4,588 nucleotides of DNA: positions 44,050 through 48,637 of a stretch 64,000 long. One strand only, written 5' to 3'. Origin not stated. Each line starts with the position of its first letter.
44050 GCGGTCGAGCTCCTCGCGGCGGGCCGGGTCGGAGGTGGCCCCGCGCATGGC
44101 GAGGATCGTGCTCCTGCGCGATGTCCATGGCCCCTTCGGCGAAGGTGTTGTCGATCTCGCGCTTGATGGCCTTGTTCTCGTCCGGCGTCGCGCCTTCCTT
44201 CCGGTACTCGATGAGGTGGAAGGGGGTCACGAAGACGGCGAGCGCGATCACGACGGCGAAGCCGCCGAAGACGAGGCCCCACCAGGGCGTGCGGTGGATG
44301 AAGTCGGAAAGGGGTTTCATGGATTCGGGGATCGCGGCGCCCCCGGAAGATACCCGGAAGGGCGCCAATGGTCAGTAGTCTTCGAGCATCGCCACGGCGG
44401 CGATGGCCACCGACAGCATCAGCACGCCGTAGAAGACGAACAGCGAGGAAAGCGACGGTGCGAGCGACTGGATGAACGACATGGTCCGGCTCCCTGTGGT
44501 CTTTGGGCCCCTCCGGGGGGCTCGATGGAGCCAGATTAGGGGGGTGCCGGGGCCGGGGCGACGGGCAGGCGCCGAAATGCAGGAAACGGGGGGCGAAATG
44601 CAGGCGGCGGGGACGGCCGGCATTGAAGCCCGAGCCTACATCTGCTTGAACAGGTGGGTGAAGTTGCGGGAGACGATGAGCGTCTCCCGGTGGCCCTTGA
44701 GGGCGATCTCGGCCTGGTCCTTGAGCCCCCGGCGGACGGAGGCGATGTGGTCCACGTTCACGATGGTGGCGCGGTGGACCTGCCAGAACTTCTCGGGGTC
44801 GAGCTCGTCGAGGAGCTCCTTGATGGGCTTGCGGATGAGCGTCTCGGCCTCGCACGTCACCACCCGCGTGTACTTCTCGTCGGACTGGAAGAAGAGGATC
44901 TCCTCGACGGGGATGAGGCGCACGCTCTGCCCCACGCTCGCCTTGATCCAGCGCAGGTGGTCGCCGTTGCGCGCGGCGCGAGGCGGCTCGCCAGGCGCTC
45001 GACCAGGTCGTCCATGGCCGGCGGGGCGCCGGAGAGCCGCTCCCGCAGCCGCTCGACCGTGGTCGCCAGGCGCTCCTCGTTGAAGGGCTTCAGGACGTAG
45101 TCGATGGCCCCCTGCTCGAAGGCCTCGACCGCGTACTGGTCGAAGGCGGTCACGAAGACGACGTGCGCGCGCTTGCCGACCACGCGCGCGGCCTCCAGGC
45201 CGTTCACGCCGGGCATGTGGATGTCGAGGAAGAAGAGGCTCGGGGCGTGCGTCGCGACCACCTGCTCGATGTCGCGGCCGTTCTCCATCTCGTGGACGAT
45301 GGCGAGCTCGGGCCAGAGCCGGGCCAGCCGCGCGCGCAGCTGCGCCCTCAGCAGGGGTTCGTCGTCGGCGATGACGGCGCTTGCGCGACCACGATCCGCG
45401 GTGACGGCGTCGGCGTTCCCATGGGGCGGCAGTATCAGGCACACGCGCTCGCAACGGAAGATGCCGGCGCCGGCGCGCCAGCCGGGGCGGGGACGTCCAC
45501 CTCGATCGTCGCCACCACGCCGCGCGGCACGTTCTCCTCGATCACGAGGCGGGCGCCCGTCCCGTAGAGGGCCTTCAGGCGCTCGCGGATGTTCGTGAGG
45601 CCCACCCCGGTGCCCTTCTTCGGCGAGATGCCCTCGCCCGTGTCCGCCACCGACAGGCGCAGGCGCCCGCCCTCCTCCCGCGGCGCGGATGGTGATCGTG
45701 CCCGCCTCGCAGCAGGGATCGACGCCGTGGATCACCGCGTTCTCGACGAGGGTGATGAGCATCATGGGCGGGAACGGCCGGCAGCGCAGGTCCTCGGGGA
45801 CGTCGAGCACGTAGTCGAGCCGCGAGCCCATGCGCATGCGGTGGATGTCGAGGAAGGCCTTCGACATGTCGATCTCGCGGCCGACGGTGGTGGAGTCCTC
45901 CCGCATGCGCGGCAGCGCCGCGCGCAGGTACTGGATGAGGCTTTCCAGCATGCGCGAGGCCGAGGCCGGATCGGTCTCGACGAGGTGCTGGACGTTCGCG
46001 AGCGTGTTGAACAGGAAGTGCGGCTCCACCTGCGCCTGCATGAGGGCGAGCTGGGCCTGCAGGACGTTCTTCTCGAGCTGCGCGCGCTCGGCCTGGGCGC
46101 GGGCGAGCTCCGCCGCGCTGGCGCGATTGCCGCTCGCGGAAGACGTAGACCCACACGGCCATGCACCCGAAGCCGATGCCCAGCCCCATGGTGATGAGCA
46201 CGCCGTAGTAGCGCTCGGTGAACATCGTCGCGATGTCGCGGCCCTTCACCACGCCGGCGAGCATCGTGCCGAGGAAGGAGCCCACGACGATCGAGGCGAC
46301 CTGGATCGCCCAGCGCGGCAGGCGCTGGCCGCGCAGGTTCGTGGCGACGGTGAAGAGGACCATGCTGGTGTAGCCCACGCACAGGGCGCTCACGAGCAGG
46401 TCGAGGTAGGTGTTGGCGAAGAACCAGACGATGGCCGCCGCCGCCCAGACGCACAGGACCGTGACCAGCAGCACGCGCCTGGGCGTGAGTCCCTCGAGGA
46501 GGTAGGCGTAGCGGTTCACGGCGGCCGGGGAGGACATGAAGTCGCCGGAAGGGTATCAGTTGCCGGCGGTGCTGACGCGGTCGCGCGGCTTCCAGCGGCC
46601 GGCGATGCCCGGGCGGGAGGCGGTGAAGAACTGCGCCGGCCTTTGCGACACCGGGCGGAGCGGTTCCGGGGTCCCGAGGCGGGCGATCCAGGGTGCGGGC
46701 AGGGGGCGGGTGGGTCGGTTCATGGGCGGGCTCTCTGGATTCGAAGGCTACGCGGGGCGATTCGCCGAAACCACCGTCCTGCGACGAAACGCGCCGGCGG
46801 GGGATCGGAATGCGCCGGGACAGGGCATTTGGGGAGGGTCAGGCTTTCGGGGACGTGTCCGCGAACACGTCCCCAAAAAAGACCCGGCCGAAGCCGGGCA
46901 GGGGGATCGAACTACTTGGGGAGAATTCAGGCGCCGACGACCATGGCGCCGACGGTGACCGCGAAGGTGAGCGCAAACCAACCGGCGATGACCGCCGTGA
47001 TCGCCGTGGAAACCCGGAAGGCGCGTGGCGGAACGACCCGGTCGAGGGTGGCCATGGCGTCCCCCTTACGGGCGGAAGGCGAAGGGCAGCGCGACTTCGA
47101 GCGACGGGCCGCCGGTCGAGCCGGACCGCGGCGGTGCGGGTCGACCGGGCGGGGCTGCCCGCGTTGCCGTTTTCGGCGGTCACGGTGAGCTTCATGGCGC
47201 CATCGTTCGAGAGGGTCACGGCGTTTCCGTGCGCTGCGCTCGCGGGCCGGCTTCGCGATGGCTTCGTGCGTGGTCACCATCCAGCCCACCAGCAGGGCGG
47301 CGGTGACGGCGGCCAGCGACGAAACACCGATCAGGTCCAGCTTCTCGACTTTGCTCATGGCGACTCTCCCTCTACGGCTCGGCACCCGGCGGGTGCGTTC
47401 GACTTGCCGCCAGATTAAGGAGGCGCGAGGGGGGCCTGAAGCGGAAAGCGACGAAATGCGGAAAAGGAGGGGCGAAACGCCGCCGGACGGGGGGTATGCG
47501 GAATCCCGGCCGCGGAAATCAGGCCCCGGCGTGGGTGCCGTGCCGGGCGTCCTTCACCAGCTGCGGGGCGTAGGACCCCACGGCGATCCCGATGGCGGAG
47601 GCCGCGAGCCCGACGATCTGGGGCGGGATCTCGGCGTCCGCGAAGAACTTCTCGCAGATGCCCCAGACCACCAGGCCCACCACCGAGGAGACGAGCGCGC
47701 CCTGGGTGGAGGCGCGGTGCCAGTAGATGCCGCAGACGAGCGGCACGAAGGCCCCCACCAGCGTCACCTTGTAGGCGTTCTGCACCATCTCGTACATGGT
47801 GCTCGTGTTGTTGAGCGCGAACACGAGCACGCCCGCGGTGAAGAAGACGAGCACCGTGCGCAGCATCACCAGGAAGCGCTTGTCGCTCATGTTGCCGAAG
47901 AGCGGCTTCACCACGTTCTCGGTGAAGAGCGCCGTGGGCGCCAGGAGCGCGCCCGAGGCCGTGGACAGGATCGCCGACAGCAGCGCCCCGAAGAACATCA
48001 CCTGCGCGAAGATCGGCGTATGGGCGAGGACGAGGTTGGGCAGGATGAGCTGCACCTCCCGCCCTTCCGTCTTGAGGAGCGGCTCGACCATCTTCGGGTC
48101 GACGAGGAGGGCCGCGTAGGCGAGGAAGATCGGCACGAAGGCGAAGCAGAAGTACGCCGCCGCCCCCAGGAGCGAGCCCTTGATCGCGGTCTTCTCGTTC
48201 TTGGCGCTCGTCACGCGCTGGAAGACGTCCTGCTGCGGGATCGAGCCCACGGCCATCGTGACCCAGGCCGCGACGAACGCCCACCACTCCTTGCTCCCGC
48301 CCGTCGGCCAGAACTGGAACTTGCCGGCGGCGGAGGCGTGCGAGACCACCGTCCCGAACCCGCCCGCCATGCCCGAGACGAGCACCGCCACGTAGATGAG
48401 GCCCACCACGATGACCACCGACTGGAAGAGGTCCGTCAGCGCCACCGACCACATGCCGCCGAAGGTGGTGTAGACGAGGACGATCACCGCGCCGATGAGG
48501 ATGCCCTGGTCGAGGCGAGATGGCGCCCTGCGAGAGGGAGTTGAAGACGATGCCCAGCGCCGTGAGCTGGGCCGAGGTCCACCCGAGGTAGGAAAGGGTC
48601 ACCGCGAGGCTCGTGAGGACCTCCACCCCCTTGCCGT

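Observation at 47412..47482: Second, paralogous copy of the repeat promoter, driving only two small ORFs and ending at a canonical terminator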

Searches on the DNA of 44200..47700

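Call 68: search_rna_families(source=window, start=44200, end=47700, threshold=evalue, max_evalue=1)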
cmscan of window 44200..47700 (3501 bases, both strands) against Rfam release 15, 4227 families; matches with E-value up to 1: 0.
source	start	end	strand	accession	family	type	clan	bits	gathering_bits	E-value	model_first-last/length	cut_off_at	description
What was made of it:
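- Tried and rejected: Known RNAs: Rfam over the locus at E<=1 gave nothing (call 68).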

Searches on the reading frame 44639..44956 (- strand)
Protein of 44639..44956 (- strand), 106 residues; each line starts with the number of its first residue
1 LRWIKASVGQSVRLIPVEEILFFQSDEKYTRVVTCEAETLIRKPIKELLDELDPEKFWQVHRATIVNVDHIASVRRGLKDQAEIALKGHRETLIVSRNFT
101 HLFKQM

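Call 14: find_related_loci(query=window:44639-44956:-, collection=genome_contigs, flank=10000)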
Query seq(106 aa) (106 aa) in genome_contigs; peptide patterns used: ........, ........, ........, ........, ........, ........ (x = any residue, [..] = any of these).
598 stretches matched a pattern (row limit reached: there are more); 431 encode a relative of the query (tblastn E <= 1e-3); the best 80 are kept; 77 distinct loci.
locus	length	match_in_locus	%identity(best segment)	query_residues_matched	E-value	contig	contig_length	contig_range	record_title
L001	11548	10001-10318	96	1-106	3e-67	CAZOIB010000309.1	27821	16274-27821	MAG TPA_asm: uncultured Lysobacter sp. isolate binchicken_co200_32 genome assembly, contig: k141_1532362, whole genome s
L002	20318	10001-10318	95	1-106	2e-65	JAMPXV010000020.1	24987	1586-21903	MAG: Lysobacter sp. isolate R2F_R2FSRR_metabat.48 R2F_C980, whole genome shotgun sequence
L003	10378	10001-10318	95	1-106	2e-65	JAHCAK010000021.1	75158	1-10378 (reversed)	MAG: Burkholderiales bacterium isolate ACE_PRO65 PRO65_21, whole genome shotgun sequence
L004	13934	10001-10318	93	1-106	7e-64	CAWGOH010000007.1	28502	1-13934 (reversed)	MAG: uncultured beta proteobacterium isolate MFD09730.bin.2.143 genome assembly, contig: contig_20478, whole genome shot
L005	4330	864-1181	92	1-106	1e-63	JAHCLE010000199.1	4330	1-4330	MAG: Burkholderiales bacterium isolate TGS_PRO46 PRO46_199, whole genome shotgun sequence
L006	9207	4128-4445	93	1-106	9e-64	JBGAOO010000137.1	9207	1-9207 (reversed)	MAG: Usitatibacteraceae bacterium isolate MAG_MBR_H10.67 MBRH10-67_opera_contig_23623, whole genome shotgun sequence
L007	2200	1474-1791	92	1-106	2e-64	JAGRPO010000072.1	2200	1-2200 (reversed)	MAG: Betaproteobacteria bacterium isolate BP07 k141_2795, whole genome shotgun sequence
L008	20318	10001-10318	90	1-106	3e-63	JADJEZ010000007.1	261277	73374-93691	MAG: Betaproteobacteria bacterium isolate Bjer_18-Q3-R1-45_BATAC.230 tig00005908-10-2619490, whole genome shotgun sequen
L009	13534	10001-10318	91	1-106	6e-63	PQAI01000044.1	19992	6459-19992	MAG: Betaproteobacteria bacterium isolate FeB_7 contig_2897, whole genome shotgun sequence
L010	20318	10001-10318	93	1-106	2e-62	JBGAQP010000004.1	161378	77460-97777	MAG: Usitatibacteraceae bacterium isolate MAG_AAO_AS.47 AAOAS-47_NODE_4_length_161378_cov_7.321176, whole genome shotgun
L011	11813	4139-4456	89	1-106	3e-62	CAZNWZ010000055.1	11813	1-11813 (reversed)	MAG TPA_asm: uncultured Lysobacter sp. isolate SRP173033_co3_158 genome assembly, contig: NODE_7302_length_11813_cov_24.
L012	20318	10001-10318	89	1-106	2e-61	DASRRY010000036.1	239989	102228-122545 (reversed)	MAG TPA_asm: Usitatibacter sp. isolate SMAG_U5202 k141_2129249, whole genome shotgun sequence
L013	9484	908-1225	87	1-106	2e-61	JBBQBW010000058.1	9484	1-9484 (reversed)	MAG: Burkholderiales bacterium isolate Co_metawrap_1295 Cmw_1295_k141_5918510_length_9484_cov_6.0000, whole genome shotg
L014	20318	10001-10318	88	1-106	1e-61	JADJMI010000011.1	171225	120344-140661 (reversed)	MAG: Betaproteobacteria bacterium isolate EsbW_18-Q3-R4-48_BATAC.303 tig00014772-10-1689380, whole genome shotgun sequen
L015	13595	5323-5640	90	1-106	2e-61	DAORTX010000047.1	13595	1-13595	MAG TPA_asm: Usitatibacteraceae bacterium isolate AMR_MDS_5280 NODE_4417_length_13595_cov_8.840990, whole genome shotgun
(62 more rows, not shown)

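Call 42: search_protein_families(library=ncbifam, max_evalue=0.001, proteins=[L002:5937-7382:+, L002:8441-9529:+, L002:9542-10318:+, L002:10741-12867:+, L002:12881-13636:+])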
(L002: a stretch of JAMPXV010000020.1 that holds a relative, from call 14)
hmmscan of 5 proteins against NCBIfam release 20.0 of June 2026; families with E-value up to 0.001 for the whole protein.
L002:5937-7382:+ (482 aa): 6 families
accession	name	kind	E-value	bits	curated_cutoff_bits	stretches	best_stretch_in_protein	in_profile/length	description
TIGR00813.1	sss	superfamily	1.1e-46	159.7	184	1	32-431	1-411/411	sodium/solute symporter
TIGR02119.1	panF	equivalog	4.3e-27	95.3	328.05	1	7-444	6-443/471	sodium/pantothenate symporter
TIGR03648.1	Na_symport_lg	subfamily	1.4e-25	89.8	320.75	2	10-200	7-192/547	VC_2705 family sodium/solute symporter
TIGR02121.1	Na_Pro_sym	equivalog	2.1e-25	89.4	515.5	1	7-461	6-462/488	sodium/proline symporter PutP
NF007790.0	PRK10484.1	equivalog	5.3e-18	65.1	401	1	5-445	8-457/527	solute:sodium symporter family transporter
NF011948.0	PRK15419.1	equivalog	2.4e-06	26.7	955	1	2-476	5-481/502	sodium/proline symporter PutP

L002:8441-9529:+ (363 aa): 3 families
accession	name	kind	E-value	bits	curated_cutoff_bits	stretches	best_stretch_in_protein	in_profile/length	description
TIGR02966.1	phoR_proteo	equivalog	3e-05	23.2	334.2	1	258-303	235-276/333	phosphate regulon sensor histidine kinase PhoR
NF008649.0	PRK11644.1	equivalog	4e-05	22.5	408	1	273-329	428-484/499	signal transduction histidine-protein kinase/phosphatase UhpB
NF052443.1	SensHisKinMctS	equivalog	0.0004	18.9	700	1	266-324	368-430/457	two-component system sensor histidine kinase MctS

L002:9542-10318:+ (259 aa): 72 families (the best 25 are shown)
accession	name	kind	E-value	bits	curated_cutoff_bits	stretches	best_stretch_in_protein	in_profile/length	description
NF008677.0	PRK11697.1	equivalog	9.4e-38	129.9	246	1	6-258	4-233/238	two-component system response regulator BtsR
NF010684.1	PRK14084.1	equivalog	3.3e-32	112.2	375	1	6-258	3-250/254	response regulator transcription factor LytR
NF008469.0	PRK11361.1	equivalog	7.8e-14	51.2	714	1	7-116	8-119/461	acetoacetate metabolism transcriptional regulator AtoC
NF007935.0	PRK10651.1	equivalog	8.5e-14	51.2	250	1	5-114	8-121/216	two-component system response regulator NarL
NF041367.1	CheY_Halo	equivalog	2.7e-13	50.3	200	1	7-114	2-111/114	chemotaxis protein CheY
NF045944.1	ResRegRpaBCyano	equivalog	3.7e-13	49.4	330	1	8-137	2-132/229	response regulator transcription factor RpaB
NF001965.0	PRK00742.1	subfamily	8.2e-12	45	293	1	8-125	8-132/357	chemotaxis-specific protein-glutamate methyltransferase CheB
NF011896.0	PRK15369.1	equivalog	1.1e-11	44.7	242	1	7-113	7-117/211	two component system response regulator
NF008378.0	PRK11173.1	equivalog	1.6e-11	44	334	1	2-123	2-124/238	two-component system response regulator ArcA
NF008034.0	PRK10766.1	equivalog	2e-11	43.9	275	1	7-134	6-135/231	two-component system response regulator TorR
NF040689.1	MtrAB_MtrA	equivalog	2.1e-11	43.6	300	1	33-124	25-117/219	MtrAB system response regulator MtrA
TIGR01818.1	ntrC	equivalog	1e-10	41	558.6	1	8-124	3-121/463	nitrogen regulation protein NR(I)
NF009206.0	PRK12555.1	subfamily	1.1e-10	41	342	1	9-162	6-163/340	chemotaxis-specific protein-glutamate methyltransferase CheB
NF006900.1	PRK09390.1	equivalog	1.3e-10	41.1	255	1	10-141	11-146/203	response regulator FixJ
NF008176.1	PRK10923.1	equivalog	3.6e-10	39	620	1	32-116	29-118/469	nitrogen regulation protein NR(I)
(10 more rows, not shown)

L002:10741-12867:+ (709 aa): 4 families
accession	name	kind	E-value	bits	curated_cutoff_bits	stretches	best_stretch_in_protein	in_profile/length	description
NF041023.1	PP0621_fam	subfamily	0.00011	22.3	45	0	657-684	6-33/71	PP0621 family protein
NF052443.1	SensHisKinMctS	equivalog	0.00027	19.4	700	1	443-517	372-447/457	two-component system sensor histidine kinase MctS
NF008649.0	PRK11644.1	equivalog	0.00037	19.4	408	1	436-516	423-494/499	signal transduction histidine-protein kinase/phosphatase UhpB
NF046044.1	PnpS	equivalog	0.00047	19.3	400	1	362-475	219-331/390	two-component system histidine kinase PnpS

L002:12881-13636:+ (252 aa): 84 families (the best 25 are shown)
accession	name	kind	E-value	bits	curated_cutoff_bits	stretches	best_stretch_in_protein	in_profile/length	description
NF008677.0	PRK11697.1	equivalog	1.1e-38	132.9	246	1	6-251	4-233/238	two-component system response regulator BtsR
NF010684.1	PRK14084.1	equivalog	5.5e-32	111.5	375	1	6-251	3-250/254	response regulator transcription factor LytR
NF008469.0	PRK11361.1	equivalog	9.3e-15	54.3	714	1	7-115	8-118/461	acetoacetate metabolism transcriptional regulator AtoC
NF001965.0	PRK00742.1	subfamily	1.6e-14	53.9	293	1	9-110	9-115/357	chemotaxis-specific protein-glutamate methyltransferase CheB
NF007935.0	PRK10651.1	equivalog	4.9e-14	52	250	1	5-129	8-136/216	two-component system response regulator NarL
NF041946.1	LuxO_transreg_Vib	equivalog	3e-13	49.4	800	1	33-116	23-111/463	quorum-sensing sigma-54 dependent transcriptional regulator LuxO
NF045944.1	ResRegRpaBCyano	equivalog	6.9e-13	48.5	330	1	8-116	2-111/229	response regulator transcription factor RpaB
NF041733.1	resp_reg_CseB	equivalog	7.2e-13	48.4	350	1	7-120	4-115/228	two-component system response regulator CseB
NF009206.0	PRK12555.1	subfamily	1.1e-12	47.6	342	1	9-121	6-125/340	chemotaxis-specific protein-glutamate methyltransferase CheB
NF040689.1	MtrAB_MtrA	equivalog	1.2e-12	47.7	300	1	35-122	27-115/219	MtrAB system response regulator MtrA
NF011896.0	PRK15369.1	equivalog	1.8e-12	47.3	242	1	7-114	7-118/211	two component system response regulator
TIGR02875.1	spore_0_A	equivalog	2.7e-12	46.5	200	1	25-121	23-126/262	sporulation transcription factor Spo0A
NF041367.1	CheY_Halo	equivalog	6.7e-12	45.8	200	1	9-110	4-107/114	chemotaxis protein CheY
NF007135.0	PRK09581.1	equivalog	1.5e-11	43.8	474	1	24-116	20-119/457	PleD family two-component system response regulator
NF046022.1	RespRegCpdRBruc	equivalog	2.6e-11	43.5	180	1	7-116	5-116/120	cell cycle two-component system response regulator CpdR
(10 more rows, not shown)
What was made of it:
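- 44636..45393 (-): RR2: Response_reg + LytTR DNA-binding domain (1 frame break); candidate binder of S1-S3. NCBIfam best hits are BtsR and LytR, below their cut-offs (call 42).
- On YpdA/YpdB (PyrS/PyrR)-yhjX system: BtsR model 130-133 bits against a cut-off of 246 (call 42).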

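Call 43: search_protein_families(library=pfam, max_evalue=0.001, proteins=[L002:5937-7382:+, L002:8441-9529:+, L002:9542-10318:+, L002:10741-12867:+, L002:12881-13636:+])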
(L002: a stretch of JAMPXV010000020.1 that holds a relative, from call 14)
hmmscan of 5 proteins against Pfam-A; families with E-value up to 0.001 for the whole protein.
L002:5937-7382:+ (482 aa): 1 family
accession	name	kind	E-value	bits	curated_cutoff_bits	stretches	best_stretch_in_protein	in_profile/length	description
PF00474.23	SSF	-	1.3e-36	126.9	22.8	1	32-431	1-406/406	Sodium:solute symporter family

L002:8441-9529:+ (363 aa): 4 families
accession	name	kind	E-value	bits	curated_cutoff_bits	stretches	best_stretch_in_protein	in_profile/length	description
PF06580.19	His_kinase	-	3.9e-21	75.5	25.2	1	158-237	1-81/81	Histidine kinase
PF02518.31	HATPase_c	-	1e-09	39.3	26.4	1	257-345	10-109/111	Histidine kinase-, DNA gyrase B-, and HSP90-like ATPase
PF07690.21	MFS_1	-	0.00029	20.3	33.4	1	17-145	62-187/347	Major Facilitator Superfamily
PF13347.12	MFS_2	-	0.00067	18.7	27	1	22-150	80-212/427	MFS/sugar transport protein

L002:9542-10318:+ (259 aa): 2 families
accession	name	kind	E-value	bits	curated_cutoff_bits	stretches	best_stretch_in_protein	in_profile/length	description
PF04397.21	LytTR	-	2.1e-22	79.6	22.6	1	165-258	3-95/98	LytTr DNA-binding domain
PF00072.30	Response_reg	-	1.7e-21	76.9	30.2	1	7-113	2-110/111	Response regulator receiver domain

L002:10741-12867:+ (709 aa): 3 families
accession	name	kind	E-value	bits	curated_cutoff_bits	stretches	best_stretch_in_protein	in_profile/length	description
PF06580.19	His_kinase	-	1.6e-22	80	25.2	1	331-410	1-81/81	Histidine kinase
PF02518.31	HATPase_c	-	2.6e-08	34.7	26.4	1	430-519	10-110/111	Histidine kinase-, DNA gyrase B-, and HSP90-like ATPase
PF13581.12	HATPase_c_2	-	0.00051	20.5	27.4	0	434-476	40-82/127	Histidine kinase-like ATPase domain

L002:12881-13636:+ (252 aa): 2 families
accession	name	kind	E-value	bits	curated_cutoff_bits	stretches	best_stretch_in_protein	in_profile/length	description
PF04397.21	LytTR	-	4.9e-22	78.4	22.6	1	158-251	3-95/98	LytTr DNA-binding domain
PF00072.30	Response_reg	-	2.5e-21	76.4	30.2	1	7-113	2-110/111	Response regulator receiver domain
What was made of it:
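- On YpdA/YpdB (PyrS/PyrR)-yhjX system: The intact HK2 and HK1 orthologues have only PF06580 + HATPase_c (call 43).
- On AlgZ/AlgR: L002 HK2 is 363 aa with PF06580 starting at residue 158 (call 43).
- The kinases are PF06580 type, not the AgrC/ComD type (call 43).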

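Call 48: search_solved_structures(query=L002:9542-10318:+, max_evalue=0.001)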
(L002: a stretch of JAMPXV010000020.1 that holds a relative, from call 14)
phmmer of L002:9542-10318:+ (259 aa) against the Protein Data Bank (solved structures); distinct sequences matched with E-value up to 0.001: 146 (the best 60 are shown).
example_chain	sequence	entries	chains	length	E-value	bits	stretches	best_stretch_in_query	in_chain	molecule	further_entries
6m8o_A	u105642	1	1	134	9.8e-17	64.9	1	6-118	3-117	DNA-binding response regulator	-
2qv0_A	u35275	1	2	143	7.1e-15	58.8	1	7-117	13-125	Protein mrkE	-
1a04_A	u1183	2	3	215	8.8e-12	48.7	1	5-159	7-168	NITRATE/NITRITE RESPONSE REGULATOR PROTEIN NARL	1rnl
9xzo_A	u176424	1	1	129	1.1e-11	48.4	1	7-115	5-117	De novo protein M1X0B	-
6swf_A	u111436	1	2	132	1.1e-11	48.3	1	7-121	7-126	Two-component response regulator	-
6swb_A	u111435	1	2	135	1.4e-11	48.1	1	7-121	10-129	Two-component response regulator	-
1s8n_A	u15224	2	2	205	5.5e-11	46.1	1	6-170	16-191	putative antiterminator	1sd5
3a0r_B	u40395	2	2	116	2.7e-10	43.8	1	7-116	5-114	Response regulator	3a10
3a0u_A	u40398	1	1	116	2.7e-10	43.8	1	7-116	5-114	Response regulator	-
1dc7_A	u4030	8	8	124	3.4e-10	43.5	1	10-116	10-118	NITROGEN REGULATION PROTEIN | NITROGEN REGULATION PROTEIN NR(I) | NTRC RECEIVER DOMAIN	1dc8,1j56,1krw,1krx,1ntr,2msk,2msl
3b2n_A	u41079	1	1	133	5.7e-10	42.8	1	4-117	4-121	Uncharacterized protein Q99UF4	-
1xhe_A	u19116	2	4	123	1.4e-09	41.5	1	4-116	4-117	Aerobic respiration control protein arcA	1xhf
1nxo_A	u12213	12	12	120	2.8e-09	40.5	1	9-119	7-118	DNA-binding response regulator | Response regulator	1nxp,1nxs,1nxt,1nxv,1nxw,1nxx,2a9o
6wsh_A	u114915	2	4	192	3.5e-09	40.2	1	7-119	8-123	Response regulator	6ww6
6eb7_A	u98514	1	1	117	4e-09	40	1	9-117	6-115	DNA-binding response regulator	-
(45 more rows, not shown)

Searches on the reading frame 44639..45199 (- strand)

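Call 12: search_protein_families(library=pfam, max_evalue=0.01, proteins=[window:44639-45199:-])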
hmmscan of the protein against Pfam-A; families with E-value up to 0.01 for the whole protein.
window:44639-45199:- (187 aa): 1 family
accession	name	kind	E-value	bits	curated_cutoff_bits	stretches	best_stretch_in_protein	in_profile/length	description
PF04397.21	LytTR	-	2.8e-22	79.2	22.6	1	93-186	3-95/98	LytTr DNA-binding domain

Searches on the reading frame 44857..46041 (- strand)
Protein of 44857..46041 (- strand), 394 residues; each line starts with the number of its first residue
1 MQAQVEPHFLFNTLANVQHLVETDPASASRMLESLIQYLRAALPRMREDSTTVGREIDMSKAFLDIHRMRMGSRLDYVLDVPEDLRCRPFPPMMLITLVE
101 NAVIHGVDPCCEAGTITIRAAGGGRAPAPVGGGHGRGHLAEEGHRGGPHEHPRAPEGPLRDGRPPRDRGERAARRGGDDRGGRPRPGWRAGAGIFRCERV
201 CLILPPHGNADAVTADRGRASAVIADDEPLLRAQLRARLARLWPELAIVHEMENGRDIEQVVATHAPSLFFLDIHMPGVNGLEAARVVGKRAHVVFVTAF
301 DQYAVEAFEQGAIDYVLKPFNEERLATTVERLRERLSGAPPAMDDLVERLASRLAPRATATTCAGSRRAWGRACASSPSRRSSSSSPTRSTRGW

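Call 12: search_protein_families(library=pfam, max_evalue=0.01, proteins=[window:44857-46041:-])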
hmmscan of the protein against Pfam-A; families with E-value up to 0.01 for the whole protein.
window:44857-46041:- (394 aa): 2 families
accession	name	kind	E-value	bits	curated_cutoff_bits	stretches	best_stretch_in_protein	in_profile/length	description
PF00072.30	Response_reg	-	1.4e-19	70.7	30.2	1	223-329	2-110/111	Response regulator receiver domain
PF06580.19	His_kinase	-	3.9e-19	69.1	25.2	1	1-75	6-81/81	Histidine kinase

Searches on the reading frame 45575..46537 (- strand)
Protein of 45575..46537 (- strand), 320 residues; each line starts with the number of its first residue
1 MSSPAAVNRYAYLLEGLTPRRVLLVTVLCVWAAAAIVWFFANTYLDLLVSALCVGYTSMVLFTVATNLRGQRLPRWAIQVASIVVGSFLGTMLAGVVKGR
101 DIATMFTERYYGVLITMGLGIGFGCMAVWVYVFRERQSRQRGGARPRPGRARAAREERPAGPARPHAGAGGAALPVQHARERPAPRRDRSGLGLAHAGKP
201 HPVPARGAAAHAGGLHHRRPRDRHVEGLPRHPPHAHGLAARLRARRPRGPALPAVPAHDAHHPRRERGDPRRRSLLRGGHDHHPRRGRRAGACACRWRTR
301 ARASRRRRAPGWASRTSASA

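Call 12: search_protein_families(library=pfam, max_evalue=0.01, proteins=[window:45575-46537:-])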
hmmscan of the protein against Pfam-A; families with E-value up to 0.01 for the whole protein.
window:45575-46537:- (320 aa): 2 families
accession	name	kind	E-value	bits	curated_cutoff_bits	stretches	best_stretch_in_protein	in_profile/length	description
PF13347.12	MFS_2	-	0.00036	19.6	27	1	23-149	84-209/427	MFS/sugar transport protein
PF07690.21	MFS_1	-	0.002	17.5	33.4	1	19-147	61-187/347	Major Facilitator Superfamily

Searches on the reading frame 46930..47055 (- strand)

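Call 11: search_protein_families(library=pfam, max_evalue=10, proteins=[window:46930-47055:-])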
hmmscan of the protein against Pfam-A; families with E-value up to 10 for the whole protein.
seq(42 aa): 1 family
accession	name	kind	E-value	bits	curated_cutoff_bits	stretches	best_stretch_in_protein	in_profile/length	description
PF23532.1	Microp_apicomplexa_18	-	0.094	13.3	27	1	14-38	49-73/98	Apicomplexa microprotein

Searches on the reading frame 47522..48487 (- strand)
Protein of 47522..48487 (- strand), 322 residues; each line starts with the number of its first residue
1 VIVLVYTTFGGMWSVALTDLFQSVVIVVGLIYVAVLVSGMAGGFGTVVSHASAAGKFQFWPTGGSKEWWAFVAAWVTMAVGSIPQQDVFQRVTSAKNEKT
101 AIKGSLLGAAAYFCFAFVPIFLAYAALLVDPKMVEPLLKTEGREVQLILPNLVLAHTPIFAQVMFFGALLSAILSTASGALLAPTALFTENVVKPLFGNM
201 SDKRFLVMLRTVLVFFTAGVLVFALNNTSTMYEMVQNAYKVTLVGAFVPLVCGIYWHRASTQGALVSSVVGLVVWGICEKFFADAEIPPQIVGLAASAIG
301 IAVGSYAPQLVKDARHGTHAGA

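Call 12: search_protein_families(library=pfam, max_evalue=0.01, proteins=[window:47522-48487:-])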
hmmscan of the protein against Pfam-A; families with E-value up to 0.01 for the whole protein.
window:47522-48487:- (322 aa): 1 family
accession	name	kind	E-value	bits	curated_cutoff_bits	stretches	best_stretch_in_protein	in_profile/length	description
PF00474.23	SSF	-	6.8e-27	94.8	22.8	1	2-271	130-406/406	Sodium:solute symporter family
